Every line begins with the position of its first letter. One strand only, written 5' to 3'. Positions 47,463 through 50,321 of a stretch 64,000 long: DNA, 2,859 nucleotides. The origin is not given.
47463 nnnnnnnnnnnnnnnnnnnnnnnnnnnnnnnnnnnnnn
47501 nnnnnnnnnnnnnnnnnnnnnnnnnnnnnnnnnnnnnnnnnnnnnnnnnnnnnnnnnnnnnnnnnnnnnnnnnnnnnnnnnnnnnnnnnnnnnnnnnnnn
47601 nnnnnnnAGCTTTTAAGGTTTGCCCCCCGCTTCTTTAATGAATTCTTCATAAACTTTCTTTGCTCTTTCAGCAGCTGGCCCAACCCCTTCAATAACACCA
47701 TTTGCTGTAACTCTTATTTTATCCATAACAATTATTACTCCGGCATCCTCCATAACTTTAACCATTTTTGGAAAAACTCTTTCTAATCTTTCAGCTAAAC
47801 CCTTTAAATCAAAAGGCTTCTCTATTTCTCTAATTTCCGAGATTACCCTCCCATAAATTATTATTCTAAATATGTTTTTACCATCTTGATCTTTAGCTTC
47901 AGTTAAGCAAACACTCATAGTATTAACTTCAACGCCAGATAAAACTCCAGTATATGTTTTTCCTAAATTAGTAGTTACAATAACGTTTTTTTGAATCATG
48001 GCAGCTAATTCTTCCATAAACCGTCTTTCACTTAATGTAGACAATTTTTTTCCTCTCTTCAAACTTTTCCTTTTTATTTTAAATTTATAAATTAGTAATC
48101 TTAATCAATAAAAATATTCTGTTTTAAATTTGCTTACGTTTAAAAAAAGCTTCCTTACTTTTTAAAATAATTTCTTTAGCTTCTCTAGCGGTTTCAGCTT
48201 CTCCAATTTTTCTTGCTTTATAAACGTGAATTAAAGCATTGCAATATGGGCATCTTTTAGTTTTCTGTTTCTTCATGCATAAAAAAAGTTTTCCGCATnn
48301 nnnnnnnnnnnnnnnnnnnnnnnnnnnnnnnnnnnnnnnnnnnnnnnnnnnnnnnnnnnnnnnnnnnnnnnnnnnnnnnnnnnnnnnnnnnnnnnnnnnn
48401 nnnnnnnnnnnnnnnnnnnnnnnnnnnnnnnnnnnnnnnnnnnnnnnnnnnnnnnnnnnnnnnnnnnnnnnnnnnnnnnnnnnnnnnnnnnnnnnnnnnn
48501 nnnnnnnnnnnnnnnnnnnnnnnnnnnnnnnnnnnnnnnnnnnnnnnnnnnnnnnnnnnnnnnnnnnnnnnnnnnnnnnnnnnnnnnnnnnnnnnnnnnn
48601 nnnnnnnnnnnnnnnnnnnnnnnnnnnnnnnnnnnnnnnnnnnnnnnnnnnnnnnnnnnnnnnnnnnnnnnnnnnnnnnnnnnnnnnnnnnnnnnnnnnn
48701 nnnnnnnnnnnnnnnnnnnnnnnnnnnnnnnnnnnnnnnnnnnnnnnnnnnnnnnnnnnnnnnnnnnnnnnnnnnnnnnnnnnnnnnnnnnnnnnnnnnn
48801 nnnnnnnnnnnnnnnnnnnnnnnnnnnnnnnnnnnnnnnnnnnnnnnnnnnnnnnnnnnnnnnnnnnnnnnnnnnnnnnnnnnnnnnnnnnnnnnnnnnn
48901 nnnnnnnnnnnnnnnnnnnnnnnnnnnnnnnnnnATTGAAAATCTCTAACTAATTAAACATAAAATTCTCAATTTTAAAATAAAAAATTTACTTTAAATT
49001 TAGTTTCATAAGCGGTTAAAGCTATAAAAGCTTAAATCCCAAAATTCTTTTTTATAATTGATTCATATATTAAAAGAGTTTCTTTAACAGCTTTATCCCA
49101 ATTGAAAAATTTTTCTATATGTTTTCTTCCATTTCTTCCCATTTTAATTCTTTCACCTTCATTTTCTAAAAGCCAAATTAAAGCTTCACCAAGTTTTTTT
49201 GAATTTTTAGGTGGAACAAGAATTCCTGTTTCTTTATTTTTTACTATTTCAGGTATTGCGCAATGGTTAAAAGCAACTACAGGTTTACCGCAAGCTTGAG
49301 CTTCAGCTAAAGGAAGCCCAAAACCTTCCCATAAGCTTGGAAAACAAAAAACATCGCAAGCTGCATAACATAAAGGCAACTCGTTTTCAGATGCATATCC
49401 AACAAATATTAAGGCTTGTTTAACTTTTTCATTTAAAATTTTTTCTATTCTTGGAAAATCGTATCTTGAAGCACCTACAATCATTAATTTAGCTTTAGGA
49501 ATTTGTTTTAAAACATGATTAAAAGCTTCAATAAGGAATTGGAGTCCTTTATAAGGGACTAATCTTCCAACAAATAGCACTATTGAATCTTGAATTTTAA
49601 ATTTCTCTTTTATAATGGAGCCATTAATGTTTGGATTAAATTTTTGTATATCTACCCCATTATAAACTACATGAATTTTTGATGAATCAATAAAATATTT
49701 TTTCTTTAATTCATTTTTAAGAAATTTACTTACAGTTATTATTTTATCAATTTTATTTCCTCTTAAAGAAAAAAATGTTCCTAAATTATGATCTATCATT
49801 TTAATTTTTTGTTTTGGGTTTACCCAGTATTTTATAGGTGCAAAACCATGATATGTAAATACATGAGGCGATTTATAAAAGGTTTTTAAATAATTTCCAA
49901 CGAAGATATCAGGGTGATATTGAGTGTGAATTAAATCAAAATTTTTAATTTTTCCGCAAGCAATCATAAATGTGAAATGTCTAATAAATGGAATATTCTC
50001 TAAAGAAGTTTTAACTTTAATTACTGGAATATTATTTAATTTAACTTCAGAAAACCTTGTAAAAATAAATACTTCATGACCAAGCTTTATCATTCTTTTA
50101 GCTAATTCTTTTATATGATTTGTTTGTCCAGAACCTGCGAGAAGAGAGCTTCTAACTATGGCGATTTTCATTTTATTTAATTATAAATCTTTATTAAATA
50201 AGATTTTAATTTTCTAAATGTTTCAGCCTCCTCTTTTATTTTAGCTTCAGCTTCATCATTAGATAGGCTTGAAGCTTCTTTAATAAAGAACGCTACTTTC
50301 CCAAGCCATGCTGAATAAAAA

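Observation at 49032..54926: Glycosyltransferase and HAD phosphatase cluster resembling a two-step (phospho-intermediate) compatible-solute pathway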

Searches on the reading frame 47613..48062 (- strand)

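Call 5: search_protein_families(library=pfam, proteins=[window:47613-48062:-], max_evalue=0.01)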
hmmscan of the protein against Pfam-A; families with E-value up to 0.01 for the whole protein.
window:47613-48062:- (149 aa): 3 families
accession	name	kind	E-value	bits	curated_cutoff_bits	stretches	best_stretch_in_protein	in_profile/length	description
PF14894.11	Lsm_C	-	5.9e-22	77.7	27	1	85-144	3-61/63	Lsm C-terminal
PF14438.12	SM-ATX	-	4e-05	24.2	29.8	1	14-61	3-51/81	Ataxin 2 SM domain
PF01423.28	LSM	-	0.0021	18.2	23.4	1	18-62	2-45/66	LSM domain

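Call 6: search_protein_families(library=ncbifam, proteins=[window:47613-48062:-], max_evalue=0.01)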
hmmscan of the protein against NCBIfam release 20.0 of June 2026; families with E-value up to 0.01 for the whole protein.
window:47613-48062:- (149 aa): 1 family
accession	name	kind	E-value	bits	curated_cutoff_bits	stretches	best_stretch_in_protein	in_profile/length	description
NF001963.0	PRK00737.1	equivalog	0.0078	16.1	101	0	14-64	4-54/74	small nuclear ribonucleoprotein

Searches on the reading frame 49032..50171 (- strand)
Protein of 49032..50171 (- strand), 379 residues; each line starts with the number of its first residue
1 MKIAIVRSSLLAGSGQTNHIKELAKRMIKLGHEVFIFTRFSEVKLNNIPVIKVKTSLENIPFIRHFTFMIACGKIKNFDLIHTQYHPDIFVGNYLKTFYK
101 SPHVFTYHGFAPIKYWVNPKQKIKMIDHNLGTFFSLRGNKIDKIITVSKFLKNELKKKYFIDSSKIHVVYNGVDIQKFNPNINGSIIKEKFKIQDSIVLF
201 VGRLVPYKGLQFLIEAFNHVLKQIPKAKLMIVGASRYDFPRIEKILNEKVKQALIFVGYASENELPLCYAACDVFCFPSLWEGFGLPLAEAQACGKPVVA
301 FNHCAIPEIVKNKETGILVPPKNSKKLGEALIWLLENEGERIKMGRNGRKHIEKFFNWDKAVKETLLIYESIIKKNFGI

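Call 5: search_protein_families(library=pfam, proteins=[window:49032-50171:-], max_evalue=0.01)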
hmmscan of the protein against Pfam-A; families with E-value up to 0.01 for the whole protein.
window:49032-50171:- (379 aa): 6 families
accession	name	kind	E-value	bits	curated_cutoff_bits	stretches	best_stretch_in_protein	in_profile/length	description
PF00534.26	Glycos_transf_1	-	7.7e-48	162.7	26.4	1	191-351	11-172/172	Glycosyl transferases group 1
PF13692.12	Glyco_trans_1_4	-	6.2e-39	133.9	27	1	197-337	3-142/142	Glycosyl transferases group 1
PF13439.12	Glyco_transf_4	-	1.1e-28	100.8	28.5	1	14-176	2-169/170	Glycosyltransferase Family 4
PF20706.3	GT4-conflict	-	8.4e-12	45.2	26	1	145-363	151-383/385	Family 4 Glycosyltransferase in conflict systems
PF13579.12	Glyco_trans_4_4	-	1.2e-08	35.9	29.7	1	15-172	2-158/158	Glycosyl transferase 4-like domain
PF13524.12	Glyco_trans_1_2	-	1.9e-05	25.1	25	1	220-364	8-141/144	Glycosyl transferase-like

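Call 6: search_protein_families(library=ncbifam, proteins=[window:49032-50171:-], max_evalue=0.01)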
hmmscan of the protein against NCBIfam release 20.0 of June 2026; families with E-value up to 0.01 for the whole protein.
window:49032-50171:- (379 aa): 45 families (the best 25 are shown)
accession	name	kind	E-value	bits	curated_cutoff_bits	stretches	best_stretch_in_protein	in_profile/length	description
TIGR02149.1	glgA_Coryne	subfamily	6e-45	154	302.4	1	63-373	68-391/391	glycogen synthase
TIGR03449.1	mycothiol_MshA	equivalog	6.6e-39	134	462.5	1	70-373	95-404/406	D-inositol-3-phosphate glycosyltransferase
TIGR03088.1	stp2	hypoth_equivalog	2.9e-36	125.3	409.05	1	141-371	137-372/374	TIGR03088 family PEP-CTERM/XrtA system glycosyltransferase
TIGR03999.1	thiol_BshA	equivalog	1.2e-35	123.2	273.7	1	1-373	1-374/375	N-acetyl-alpha-D-glucosaminyl L-malate synthase BshA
TIGR04157.1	glyco_rSAM_CFB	subfamily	1.8e-33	116.1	400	1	139-364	168-401/406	TIGR04157 family glycosyltransferase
TIGR04047.1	MSMEG_0565_glyc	hypoth_equivalog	3.3e-32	112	259.85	1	141-370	139-372/373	MSMEG_0565 family glycosyltransferase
TIGR04063.1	stp3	hypoth_equivalog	6.6e-29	101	442.05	1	140-373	157-396/397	TIGR04063 family PEP-CTERM/XrtA system glycosyltransferase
NF053787.1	GlcN_PG_synth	equivalog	1.1e-28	100.1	480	1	131-373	134-360/361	N-acetylglucosaminyl phosphatidylglycerol synthase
NF041876.1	EPS_EpsE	equivalog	5.2e-28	98.4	400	1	147-359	168-383/389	exopolysaccharide biosynthesis GT4 family glycosyltransferase EpsE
NF038295.1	EPS_HpsP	equivalog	1.2e-25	90.3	550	1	159-373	172-388/388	hormogonium polysaccharide biosynthesis glycosyltransferase HpsP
NF012028.0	PRK15484.1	subfamily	7e-22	78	618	1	118-363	119-369/380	lipopolysaccharide N-acetylglucosaminyltransferase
TIGR02472.1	sucr_P_syn_N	equivalog_domain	1.5e-21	76.7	576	1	78-366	115-435/439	sucrose-phosphate synthase, putative, glycosyltransferase domain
NF050063.1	ProtGlycPglJ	equivalog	8.3e-21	74.6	500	1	134-356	138-351/363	N-acetylgalactosamine-N,N'-diacetylbacillosaminyl-diphospho-undecaprenol 4-alpha-N-acetylgalactosaminyltransferase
NF053513.1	Gtran_IagA_BgsA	equivalog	2.2e-19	69.7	460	1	139-301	104-265/333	LTA glycolipid anchor biosynthesis glycosyltransferase, IagA/BgsA family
NF047684.1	TeichurnBiosyTuaC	equivalog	3.5e-19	69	550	1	78-373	109-390/391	teichuronic acid biosynthesis protein TuaC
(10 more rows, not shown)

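Call 47: search_solved_structures(query=window:49032-50171:-, max_evalue=1e-10, show_alignments=0)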
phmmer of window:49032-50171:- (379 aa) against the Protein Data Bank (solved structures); distinct sequences matched with E-value up to 1e-10: 29.
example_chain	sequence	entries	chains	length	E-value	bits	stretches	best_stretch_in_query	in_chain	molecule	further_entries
6kih_A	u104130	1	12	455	1e-28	103.7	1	76-369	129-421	Tll1590 protein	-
3c4q_A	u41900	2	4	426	9.7e-26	93.9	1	76-373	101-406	Predicted glycosyltransferases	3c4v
3c48_A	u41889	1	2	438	1.1e-25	93.8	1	76-373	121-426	Predicted glycosyltransferases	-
7qsg_A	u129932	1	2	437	4.2e-25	91.8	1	139-374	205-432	D-inositol 3-phosphate glycosyltransferase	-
3okc_A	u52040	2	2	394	1.1e-24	90.4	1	138-361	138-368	GDP-mannose-dependent alpha-(1-6)-phosphatidylinositol monomannoside mannosyltransferase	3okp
3oka_A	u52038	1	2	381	1.2e-24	90.3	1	138-360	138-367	GDP-mannose-dependent alpha-(1-6)-phosphatidylinositol monomannoside mannosyltransferase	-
5i45_A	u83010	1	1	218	1.9e-21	79.7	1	171-372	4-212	Glycosyl transferases group 1 family protein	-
6tvp_A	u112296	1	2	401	7.4e-21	77.8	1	87-372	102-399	Alpha-maltose-1-phosphate synthase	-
2jjm_A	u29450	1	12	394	9.4e-19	70.9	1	4-374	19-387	GLYCOSYL TRANSFERASE, GROUP 1 FAMILY PROTEIN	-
3mbo_A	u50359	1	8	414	1.2e-18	70.6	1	4-374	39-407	Glycosyltransferase, group 1 family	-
7mi0_A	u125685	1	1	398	5.4e-17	65.1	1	10-376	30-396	Glycosyltransferase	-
5d00_A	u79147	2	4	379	2.4e-16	63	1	11-370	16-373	N-acetyl-alpha-D-glucosaminyl L-malate synthase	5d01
8dvz_A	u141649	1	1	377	5.3e-15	58.6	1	29-373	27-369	N, N'-diacetylbacillosaminyl-diphospho-undecaprenol alpha-1,3-N-acetylgalactosaminyltransf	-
4n9w_A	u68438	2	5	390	8.8e-15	57.8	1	168-372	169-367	GDP-mannose-dependent alpha-(1-2)-phosphatidylinositol mannosyltransferase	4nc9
2gej_A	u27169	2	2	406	1e-14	57.6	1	168-372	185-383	PHOSPHATIDYLINOSITOL MANNOSYLTRANSFERASE (PimA)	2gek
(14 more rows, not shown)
